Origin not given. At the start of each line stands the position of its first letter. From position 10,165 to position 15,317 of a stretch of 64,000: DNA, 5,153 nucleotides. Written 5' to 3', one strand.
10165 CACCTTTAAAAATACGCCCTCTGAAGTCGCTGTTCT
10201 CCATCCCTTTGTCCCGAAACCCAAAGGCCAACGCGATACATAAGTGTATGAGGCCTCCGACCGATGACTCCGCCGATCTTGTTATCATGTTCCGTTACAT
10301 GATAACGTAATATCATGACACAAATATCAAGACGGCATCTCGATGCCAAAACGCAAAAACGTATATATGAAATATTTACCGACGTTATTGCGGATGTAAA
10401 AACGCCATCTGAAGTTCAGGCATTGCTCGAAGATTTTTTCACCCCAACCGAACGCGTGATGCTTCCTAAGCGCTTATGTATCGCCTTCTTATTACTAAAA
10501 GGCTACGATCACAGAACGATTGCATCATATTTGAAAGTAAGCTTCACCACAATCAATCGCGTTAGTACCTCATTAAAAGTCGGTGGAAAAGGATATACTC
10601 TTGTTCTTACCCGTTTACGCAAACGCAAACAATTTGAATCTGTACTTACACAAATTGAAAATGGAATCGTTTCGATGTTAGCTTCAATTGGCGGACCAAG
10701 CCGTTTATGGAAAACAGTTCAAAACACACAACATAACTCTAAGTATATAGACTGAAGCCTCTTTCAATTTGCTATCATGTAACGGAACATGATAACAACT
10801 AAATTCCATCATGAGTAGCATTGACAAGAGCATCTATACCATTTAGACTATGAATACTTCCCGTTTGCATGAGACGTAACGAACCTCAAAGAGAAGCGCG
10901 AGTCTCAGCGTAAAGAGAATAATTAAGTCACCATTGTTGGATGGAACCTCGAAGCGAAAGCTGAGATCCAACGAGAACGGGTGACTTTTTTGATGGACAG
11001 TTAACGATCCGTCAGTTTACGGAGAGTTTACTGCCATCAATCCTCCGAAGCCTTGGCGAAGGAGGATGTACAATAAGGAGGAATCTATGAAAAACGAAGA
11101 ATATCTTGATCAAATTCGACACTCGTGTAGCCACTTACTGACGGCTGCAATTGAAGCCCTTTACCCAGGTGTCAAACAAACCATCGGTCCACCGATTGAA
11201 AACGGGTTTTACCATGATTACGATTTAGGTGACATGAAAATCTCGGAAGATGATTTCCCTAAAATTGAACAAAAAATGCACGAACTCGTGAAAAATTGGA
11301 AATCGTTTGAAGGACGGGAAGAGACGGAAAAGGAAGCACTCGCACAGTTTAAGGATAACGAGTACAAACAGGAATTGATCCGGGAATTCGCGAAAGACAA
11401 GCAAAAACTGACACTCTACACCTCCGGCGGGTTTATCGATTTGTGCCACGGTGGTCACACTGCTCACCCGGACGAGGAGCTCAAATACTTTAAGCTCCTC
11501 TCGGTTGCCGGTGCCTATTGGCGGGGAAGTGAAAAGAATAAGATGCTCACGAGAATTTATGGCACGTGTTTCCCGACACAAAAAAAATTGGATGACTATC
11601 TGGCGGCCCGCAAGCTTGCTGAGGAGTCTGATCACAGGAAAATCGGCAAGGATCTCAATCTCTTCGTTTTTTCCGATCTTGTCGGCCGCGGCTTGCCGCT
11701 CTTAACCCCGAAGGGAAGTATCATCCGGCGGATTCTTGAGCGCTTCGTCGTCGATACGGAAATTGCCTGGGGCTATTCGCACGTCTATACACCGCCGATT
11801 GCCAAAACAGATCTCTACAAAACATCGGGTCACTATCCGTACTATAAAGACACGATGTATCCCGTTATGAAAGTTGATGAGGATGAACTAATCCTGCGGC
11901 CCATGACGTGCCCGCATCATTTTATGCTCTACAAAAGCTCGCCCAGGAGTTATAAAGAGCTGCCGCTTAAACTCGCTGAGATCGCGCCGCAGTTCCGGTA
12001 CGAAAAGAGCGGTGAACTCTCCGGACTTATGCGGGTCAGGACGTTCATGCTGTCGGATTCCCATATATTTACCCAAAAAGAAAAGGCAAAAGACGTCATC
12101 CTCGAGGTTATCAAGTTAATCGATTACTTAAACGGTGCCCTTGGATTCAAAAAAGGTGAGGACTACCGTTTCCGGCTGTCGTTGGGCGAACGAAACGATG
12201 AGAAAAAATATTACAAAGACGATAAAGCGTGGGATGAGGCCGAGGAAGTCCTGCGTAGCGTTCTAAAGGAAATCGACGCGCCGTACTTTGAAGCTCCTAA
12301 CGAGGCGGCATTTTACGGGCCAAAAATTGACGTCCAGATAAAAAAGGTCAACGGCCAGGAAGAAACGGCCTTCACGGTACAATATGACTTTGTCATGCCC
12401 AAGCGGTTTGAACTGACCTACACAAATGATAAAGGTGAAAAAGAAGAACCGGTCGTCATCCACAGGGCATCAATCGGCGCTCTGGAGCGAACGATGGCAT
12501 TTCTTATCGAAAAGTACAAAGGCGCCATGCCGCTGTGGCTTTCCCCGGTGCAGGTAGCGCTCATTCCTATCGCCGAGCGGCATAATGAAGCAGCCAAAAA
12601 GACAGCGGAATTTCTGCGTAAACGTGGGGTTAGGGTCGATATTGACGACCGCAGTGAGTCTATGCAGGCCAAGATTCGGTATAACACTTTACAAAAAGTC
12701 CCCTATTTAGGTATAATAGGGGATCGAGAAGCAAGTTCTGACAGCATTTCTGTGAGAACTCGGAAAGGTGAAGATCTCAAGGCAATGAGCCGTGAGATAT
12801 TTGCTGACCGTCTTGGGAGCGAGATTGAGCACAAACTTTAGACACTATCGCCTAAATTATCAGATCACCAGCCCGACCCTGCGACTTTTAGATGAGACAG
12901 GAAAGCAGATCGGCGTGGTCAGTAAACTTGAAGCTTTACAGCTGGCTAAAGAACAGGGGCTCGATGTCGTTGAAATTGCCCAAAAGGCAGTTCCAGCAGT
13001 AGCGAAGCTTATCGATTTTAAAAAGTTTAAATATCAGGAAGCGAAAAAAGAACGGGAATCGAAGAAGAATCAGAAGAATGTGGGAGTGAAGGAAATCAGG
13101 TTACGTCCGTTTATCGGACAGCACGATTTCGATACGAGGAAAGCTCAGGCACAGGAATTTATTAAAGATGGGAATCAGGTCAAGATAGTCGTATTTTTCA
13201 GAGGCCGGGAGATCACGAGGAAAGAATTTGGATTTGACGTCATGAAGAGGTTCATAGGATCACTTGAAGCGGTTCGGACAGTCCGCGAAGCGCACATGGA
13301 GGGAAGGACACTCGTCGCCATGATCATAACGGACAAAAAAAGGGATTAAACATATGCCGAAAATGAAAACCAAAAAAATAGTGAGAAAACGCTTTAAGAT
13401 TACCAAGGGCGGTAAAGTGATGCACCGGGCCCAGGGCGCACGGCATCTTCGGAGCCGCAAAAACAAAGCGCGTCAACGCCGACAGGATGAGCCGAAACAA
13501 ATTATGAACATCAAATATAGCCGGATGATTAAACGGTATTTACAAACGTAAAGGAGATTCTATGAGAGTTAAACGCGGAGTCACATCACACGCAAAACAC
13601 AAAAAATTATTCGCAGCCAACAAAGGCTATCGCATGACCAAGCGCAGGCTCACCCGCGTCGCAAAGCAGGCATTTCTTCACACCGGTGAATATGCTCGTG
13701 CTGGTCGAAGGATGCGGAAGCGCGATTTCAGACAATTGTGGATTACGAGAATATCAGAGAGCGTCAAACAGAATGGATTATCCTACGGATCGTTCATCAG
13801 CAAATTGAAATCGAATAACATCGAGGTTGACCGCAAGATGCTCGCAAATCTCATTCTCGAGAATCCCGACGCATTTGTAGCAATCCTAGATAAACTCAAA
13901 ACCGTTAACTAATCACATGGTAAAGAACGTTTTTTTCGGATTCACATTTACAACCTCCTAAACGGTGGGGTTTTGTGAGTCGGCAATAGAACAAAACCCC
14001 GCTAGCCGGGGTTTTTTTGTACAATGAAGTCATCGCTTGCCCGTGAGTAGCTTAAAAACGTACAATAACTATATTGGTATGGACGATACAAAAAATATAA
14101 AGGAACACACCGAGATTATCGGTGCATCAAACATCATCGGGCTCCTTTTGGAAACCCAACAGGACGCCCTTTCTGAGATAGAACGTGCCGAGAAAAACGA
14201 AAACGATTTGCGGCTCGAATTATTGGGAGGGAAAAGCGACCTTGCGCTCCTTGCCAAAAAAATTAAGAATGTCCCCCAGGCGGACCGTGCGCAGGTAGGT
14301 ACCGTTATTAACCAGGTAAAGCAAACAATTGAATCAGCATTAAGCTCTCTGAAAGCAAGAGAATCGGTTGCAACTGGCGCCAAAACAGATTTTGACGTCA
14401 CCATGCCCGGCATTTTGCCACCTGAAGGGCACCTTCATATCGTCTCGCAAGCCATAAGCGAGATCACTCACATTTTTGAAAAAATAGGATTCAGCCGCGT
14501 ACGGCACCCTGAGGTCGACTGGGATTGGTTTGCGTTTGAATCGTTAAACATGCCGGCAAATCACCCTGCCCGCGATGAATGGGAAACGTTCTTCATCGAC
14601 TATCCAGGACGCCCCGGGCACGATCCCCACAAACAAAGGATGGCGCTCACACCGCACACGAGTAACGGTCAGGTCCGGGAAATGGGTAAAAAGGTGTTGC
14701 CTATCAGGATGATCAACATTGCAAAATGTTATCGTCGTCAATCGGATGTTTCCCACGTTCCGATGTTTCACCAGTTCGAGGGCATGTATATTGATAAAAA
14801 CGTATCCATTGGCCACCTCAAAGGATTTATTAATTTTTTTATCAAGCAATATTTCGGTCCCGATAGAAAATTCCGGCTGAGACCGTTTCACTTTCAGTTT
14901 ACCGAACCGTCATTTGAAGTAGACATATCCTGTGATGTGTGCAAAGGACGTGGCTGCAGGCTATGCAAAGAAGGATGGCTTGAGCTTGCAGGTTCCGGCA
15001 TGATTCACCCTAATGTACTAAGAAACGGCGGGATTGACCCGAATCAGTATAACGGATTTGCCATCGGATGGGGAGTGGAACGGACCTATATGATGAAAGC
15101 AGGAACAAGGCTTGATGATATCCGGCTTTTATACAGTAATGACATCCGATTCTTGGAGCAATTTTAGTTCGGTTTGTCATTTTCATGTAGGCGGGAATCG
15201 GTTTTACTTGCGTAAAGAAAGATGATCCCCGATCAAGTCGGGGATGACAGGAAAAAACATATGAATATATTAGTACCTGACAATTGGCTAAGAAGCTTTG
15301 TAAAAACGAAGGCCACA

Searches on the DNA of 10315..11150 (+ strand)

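Call 9: search_rna_families(source=window, start=10700, end=11150, threshold=evalue, max_evalue=10, show_alignments=2)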
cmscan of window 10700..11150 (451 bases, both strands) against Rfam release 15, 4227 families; matches with E-value up to 10: 3.
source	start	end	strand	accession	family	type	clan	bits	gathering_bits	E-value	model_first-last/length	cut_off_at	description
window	10761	10827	-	RF00731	mir-155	Gene; miRNA;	-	22.1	56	0.054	1-65/65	no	mir-155 microRNA precursor family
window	10806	10873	+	RF01634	ceN44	Gene; snRNA; snoRNA; CD-box;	-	18.2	70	0.42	1-74/74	no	Caenorhabditis snoRNA ceN44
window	10713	10881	+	RF02123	FTX_4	Gene; lncRNA;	-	15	80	7.4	1-141/141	no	FTX transcript, XIST regulator conserved region 4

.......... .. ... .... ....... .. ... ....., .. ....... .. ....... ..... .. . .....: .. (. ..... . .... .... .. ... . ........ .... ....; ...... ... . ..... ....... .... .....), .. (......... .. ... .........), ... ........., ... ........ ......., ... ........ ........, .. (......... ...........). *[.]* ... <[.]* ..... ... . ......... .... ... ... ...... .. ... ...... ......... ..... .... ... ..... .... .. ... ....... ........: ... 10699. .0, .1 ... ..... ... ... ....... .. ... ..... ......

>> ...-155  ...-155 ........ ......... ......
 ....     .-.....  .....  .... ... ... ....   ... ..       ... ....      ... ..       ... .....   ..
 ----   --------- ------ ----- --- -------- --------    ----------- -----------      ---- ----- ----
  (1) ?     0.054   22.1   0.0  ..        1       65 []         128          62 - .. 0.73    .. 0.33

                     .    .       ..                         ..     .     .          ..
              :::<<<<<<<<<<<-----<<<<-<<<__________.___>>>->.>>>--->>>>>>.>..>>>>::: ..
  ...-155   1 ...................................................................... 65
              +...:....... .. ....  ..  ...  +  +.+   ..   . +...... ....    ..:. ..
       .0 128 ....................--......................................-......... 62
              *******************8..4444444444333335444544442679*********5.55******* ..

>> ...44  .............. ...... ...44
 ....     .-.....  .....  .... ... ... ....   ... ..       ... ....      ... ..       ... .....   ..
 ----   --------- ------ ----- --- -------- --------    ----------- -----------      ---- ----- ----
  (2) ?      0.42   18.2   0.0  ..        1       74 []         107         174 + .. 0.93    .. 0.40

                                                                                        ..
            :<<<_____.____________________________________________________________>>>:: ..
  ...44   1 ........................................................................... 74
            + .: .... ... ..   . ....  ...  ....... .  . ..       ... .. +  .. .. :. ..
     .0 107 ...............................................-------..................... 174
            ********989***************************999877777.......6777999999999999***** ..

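Call 64: search_rna_families(sources=[L004, L049, L118, L058, L129], threshold=evalue, max_evalue=1)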
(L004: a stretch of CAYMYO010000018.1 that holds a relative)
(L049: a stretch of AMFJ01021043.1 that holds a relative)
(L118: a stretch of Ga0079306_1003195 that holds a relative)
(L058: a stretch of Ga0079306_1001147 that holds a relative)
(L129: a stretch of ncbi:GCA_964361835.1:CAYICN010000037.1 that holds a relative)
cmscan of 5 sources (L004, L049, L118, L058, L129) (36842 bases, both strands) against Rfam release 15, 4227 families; matches with E-value up to 1: 5.
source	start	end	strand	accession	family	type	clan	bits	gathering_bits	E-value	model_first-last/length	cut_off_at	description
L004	2499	2572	+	RF00005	tRNA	Gene; tRNA;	CL00001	72.6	29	3.4e-14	1-71/71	no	tRNA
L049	1176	1249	-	RF00005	tRNA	Gene; tRNA;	CL00001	72.1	29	4.8e-14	1-71/71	no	tRNA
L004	2499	2573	-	RF04354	Plastid-ycf2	Cis-reg;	-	36.2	65.7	0.00041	1-75/75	no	Plastid-ycf2 5UTR RNA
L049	1175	1249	+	RF04354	Plastid-ycf2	Cis-reg;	-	28.8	65.7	0.043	1-75/75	no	Plastid-ycf2 5UTR RNA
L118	1855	1905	+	RF02480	GlsR14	Gene; snRNA; snoRNA; CD-box;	-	20.8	90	0.93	1-68/68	no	Small nucleolar RNA GlsR14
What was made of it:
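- On T-box riboswitch (Rfam RF00230) upstream of tyrS: No match at E<=1 in L058 or L129 (call 64).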

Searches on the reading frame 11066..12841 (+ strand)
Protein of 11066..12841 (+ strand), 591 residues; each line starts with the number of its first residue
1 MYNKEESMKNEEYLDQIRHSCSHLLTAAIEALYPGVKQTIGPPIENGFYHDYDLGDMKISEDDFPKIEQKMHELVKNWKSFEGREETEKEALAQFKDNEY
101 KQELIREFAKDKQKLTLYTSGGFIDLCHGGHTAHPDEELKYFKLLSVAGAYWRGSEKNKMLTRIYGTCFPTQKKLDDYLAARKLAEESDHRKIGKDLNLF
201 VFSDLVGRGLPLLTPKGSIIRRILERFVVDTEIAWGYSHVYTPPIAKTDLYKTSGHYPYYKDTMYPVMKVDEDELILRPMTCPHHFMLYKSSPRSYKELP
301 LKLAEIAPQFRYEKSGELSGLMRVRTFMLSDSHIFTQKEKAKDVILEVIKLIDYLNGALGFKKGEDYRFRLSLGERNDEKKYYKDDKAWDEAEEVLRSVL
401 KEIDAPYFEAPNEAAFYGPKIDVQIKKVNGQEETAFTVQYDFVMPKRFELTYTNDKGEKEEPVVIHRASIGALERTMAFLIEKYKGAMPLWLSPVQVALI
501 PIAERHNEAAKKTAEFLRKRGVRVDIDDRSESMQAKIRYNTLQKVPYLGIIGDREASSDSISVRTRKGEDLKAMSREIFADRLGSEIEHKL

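Call 6: search_protein_families(library=pfam, proteins=[window:11066-12841:+])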
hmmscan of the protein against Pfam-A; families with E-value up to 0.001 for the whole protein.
window:11066-12841:+ (591 aa): 3 families
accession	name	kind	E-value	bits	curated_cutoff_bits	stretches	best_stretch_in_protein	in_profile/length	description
PF00587.30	tRNA-synt_2b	-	2e-35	122.9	29.3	1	270-484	6-179/179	tRNA synthetase class II core domain (G, H, P, S and T)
PF03129.25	HGTP_anticodon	-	9.8e-21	74.2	21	1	496-583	1-91/94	Anticodon binding domain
PF07973.19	tRNA_SAD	-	9.6e-07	29.1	24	1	116-165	2-44/44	Threonyl and Alanyl tRNA synthetase second additional domain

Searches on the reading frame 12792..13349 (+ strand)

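Call 6: search_protein_families(library=pfam, proteins=[window:12792-13349:+])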
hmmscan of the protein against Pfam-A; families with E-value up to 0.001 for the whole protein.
window:12792-13349:+ (185 aa): 2 families
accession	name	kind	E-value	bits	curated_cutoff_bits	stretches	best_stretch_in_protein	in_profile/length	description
PF05198.21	IF3_N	-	1.9e-25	89.3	26.9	1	22-89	2-69/70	Translation initiation factor IF-3, N-terminal domain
PF00707.27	IF3_C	-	7.3e-25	87.2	34.8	1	98-178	2-83/86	Translation initiation factor IF-3, C-terminal domain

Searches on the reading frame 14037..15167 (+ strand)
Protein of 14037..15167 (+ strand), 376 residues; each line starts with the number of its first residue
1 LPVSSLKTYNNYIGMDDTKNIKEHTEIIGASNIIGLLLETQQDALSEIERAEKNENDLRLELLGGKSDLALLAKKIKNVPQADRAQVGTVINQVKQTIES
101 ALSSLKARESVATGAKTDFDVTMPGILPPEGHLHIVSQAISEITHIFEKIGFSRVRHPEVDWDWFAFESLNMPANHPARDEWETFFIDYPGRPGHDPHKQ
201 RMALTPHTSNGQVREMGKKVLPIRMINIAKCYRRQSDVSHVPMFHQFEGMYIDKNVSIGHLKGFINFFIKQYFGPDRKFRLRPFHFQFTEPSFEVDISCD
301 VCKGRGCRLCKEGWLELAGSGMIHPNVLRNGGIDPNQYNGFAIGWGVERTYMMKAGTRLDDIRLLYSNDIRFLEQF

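Call 15: search_protein_families(library=pfam, proteins=[window:14037-15167:+])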
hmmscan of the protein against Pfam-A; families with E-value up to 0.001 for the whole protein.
window:14037-15167:+ (376 aa): 2 families
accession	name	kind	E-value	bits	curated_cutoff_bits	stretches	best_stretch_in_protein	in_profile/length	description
PF01409.25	tRNA-synt_2d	-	1.2e-76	257.8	19.8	1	119-376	2-246/246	tRNA synthetases class II core domain (F)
PF02912.23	Phe_tRNA-synt_N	-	5.6e-12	45.9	22.3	1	56-107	7-58/69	Aminoacyl tRNA synthetase class II, N-terminal domain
